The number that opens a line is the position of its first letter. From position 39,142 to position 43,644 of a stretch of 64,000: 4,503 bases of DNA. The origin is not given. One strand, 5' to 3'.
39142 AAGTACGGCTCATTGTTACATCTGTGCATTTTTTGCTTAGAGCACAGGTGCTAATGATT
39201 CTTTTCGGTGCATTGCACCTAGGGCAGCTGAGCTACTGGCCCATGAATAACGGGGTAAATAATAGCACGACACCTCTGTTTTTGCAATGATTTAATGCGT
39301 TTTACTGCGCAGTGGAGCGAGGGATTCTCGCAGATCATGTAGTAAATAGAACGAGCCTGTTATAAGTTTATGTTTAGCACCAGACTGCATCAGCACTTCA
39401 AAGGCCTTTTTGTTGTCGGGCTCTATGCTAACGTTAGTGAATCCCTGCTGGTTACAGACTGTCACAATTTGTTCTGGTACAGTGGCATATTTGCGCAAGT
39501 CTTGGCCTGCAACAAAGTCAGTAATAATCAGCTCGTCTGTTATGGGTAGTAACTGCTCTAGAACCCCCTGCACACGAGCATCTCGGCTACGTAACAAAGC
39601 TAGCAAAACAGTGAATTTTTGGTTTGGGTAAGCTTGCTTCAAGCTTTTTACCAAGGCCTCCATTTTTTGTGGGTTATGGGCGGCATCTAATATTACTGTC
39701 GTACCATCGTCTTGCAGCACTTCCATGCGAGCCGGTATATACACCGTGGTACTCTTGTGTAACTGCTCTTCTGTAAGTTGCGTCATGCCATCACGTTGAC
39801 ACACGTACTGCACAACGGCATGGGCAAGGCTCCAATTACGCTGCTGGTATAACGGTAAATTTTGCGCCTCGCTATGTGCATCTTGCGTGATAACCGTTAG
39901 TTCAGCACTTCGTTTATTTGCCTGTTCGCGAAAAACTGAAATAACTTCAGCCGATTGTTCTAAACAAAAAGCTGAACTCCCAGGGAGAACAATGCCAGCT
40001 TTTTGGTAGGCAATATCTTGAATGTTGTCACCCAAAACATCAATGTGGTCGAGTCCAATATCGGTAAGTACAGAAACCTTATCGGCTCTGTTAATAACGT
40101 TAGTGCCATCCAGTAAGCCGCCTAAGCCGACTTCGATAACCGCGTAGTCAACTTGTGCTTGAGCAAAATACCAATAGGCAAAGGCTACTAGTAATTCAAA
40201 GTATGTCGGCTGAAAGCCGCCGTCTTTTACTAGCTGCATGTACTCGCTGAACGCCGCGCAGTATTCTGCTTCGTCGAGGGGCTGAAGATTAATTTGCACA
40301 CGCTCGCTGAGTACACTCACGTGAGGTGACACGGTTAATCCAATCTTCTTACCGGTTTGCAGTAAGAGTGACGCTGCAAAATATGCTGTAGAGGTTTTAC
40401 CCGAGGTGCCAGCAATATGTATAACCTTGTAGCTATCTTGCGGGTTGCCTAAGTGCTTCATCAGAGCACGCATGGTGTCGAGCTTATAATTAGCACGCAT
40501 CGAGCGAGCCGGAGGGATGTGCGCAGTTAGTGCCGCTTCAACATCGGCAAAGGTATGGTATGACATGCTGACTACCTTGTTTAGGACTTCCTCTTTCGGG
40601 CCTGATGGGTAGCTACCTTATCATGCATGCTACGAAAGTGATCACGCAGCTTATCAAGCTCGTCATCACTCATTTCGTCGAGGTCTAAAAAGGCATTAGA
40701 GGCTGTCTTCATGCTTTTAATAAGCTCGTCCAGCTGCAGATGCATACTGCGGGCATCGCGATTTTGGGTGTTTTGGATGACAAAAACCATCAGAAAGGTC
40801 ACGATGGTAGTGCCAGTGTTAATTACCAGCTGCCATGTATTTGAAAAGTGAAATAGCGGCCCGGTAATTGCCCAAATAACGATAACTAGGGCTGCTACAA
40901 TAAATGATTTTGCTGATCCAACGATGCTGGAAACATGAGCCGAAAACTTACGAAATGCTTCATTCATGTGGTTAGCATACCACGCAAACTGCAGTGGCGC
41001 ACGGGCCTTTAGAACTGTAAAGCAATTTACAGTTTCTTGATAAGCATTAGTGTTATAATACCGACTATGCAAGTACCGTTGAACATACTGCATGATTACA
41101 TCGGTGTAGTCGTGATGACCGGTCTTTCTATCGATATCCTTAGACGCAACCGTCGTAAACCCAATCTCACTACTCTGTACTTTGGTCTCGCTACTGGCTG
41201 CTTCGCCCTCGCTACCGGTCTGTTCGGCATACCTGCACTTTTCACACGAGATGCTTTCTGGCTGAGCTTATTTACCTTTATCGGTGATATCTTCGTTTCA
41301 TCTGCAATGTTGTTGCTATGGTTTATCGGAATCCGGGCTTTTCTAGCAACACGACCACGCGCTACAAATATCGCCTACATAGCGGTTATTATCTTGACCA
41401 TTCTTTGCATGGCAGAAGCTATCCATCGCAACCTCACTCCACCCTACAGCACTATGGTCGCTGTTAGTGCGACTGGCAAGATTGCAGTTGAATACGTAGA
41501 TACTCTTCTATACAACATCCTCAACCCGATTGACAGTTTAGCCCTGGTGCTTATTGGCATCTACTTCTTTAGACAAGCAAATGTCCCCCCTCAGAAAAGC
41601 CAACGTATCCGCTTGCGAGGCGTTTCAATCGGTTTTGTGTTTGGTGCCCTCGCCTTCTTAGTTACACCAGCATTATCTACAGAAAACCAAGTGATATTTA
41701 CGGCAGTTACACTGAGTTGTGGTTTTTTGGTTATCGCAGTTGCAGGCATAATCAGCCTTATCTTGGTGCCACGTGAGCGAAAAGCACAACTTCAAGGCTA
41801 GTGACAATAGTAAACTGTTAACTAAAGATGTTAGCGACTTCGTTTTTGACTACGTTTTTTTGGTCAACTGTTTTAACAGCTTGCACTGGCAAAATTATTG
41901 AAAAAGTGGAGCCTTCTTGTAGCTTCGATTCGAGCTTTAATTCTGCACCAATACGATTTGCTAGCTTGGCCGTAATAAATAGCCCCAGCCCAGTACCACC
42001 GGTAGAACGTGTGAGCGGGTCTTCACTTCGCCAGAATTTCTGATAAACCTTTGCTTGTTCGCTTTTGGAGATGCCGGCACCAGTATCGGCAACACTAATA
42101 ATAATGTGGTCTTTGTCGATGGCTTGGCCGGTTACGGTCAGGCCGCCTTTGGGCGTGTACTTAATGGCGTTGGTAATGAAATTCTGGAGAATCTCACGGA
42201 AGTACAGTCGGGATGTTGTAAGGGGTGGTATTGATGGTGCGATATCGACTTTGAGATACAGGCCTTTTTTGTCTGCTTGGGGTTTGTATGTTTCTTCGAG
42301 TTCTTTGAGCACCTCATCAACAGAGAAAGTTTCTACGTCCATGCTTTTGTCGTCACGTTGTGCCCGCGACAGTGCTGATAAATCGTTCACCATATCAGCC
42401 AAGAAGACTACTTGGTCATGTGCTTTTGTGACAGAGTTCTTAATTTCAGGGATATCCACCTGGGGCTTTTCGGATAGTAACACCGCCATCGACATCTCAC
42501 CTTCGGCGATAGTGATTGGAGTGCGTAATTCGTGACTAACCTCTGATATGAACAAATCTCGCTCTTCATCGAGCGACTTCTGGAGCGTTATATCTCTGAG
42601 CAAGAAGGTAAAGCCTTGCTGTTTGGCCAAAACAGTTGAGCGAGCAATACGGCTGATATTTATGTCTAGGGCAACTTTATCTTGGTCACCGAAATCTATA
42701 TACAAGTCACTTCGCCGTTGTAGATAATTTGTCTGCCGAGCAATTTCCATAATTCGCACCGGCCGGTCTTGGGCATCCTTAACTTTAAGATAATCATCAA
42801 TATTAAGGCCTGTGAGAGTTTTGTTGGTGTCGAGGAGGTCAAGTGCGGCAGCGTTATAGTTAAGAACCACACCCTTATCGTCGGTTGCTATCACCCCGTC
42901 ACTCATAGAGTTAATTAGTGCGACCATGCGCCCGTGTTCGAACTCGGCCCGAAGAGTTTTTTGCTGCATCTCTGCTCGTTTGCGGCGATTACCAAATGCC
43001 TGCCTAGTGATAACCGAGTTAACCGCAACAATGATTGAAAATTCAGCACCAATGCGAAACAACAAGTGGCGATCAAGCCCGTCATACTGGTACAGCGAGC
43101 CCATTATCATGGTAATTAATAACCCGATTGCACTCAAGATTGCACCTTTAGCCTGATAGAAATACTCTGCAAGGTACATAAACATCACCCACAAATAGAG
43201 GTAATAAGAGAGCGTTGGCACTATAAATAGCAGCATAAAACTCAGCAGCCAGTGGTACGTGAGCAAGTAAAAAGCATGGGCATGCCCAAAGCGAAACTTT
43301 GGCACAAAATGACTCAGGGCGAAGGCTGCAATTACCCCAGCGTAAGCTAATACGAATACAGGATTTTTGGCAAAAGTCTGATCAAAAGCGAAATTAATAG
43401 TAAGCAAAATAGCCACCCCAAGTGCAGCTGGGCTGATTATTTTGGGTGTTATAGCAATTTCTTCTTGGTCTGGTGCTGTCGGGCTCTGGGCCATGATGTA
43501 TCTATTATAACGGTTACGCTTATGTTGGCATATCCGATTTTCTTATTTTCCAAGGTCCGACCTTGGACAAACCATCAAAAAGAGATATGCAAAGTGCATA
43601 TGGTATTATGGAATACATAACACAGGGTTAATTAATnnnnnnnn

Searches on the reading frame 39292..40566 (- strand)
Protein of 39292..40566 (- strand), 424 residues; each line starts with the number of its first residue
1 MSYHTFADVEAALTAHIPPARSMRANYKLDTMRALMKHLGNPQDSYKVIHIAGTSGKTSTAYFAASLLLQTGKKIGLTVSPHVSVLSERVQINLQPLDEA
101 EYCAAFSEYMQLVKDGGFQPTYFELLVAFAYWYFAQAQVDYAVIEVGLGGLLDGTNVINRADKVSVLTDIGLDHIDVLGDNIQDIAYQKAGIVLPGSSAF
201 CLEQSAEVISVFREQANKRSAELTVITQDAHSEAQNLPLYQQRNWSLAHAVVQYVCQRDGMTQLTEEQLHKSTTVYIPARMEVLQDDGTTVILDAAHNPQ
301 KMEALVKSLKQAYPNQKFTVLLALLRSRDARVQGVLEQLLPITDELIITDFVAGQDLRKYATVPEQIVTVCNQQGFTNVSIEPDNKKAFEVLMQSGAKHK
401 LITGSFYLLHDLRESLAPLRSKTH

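Call 24: search_protein_families(library=pfam, proteins=[window:39292-40566:-], max_evalue=0.001)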
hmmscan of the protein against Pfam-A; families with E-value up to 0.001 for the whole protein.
window:39292-40566:- (424 aa): 2 families
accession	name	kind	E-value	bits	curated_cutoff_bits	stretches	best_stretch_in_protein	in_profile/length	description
PF02875.26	Mur_ligase_C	-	5.6e-15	56.7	28.4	1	280-396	2-114/127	Mur ligase, glutamate ligase domain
PF08245.18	Mur_ligase_M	-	1.2e-10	42.1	24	1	51-236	1-158/200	Mur ligase middle domain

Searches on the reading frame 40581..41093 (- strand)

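Call 24: search_protein_families(library=pfam, proteins=[window:40581-41093:-], max_evalue=0.001)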
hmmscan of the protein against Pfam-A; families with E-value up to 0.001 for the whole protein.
window:40581-41093:- (170 aa): 1 family
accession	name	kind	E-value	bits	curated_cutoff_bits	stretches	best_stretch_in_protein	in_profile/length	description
PF04120.17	Iron_permease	-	2e-50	170.3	25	1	47-167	1-121/128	Low affinity iron permease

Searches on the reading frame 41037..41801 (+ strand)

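Call 24: search_protein_families(library=pfam, proteins=[window:41037-41801:+], max_evalue=0.001)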
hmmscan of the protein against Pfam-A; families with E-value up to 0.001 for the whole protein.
window:41037-41801:+ (254 aa): 1 family
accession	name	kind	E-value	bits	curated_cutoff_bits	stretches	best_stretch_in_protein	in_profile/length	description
PF12036.14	DUF3522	-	0.00017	22.2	29.3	1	108-209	71-169/188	Protein of unknown function (DUF3522)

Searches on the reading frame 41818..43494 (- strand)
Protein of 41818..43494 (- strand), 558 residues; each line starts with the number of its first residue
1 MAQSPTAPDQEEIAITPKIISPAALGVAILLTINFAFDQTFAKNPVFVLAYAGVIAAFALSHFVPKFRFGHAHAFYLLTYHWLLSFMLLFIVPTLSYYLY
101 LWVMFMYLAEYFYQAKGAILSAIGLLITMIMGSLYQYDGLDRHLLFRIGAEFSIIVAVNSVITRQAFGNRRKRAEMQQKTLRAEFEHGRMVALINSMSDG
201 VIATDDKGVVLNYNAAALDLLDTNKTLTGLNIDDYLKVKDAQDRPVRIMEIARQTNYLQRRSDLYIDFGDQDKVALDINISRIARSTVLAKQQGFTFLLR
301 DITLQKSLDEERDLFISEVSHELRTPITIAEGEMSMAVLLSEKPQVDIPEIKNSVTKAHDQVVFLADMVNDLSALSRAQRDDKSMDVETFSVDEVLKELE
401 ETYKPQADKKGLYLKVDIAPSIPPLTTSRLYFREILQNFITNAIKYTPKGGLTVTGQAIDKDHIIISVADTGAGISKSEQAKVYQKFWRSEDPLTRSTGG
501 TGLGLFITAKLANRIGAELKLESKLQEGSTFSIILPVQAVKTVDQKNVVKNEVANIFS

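Call 24: search_protein_families(library=pfam, proteins=[window:41818-43494:-], max_evalue=0.001)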
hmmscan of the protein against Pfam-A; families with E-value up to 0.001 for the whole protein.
window:41818-43494:- (558 aa): 4 families
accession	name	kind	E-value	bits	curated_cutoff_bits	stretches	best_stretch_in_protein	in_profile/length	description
PF02518.31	HATPase_c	-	9.2e-23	81.2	26.4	1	432-538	6-110/111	Histidine kinase-, DNA gyrase B-, and HSP90-like ATPase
PF00512.31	HisKA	-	4.9e-07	30.2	26.9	1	312-379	2-64/66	His Kinase A (phospho-acceptor) domain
PF00989.32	PAS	-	3.4e-05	24.2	22.6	1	189-256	2-70/113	PAS fold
PF13581.12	HATPase_c_2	-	5.4e-05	23.6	27.4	0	429-515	33-112/127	Histidine kinase-like ATPase domain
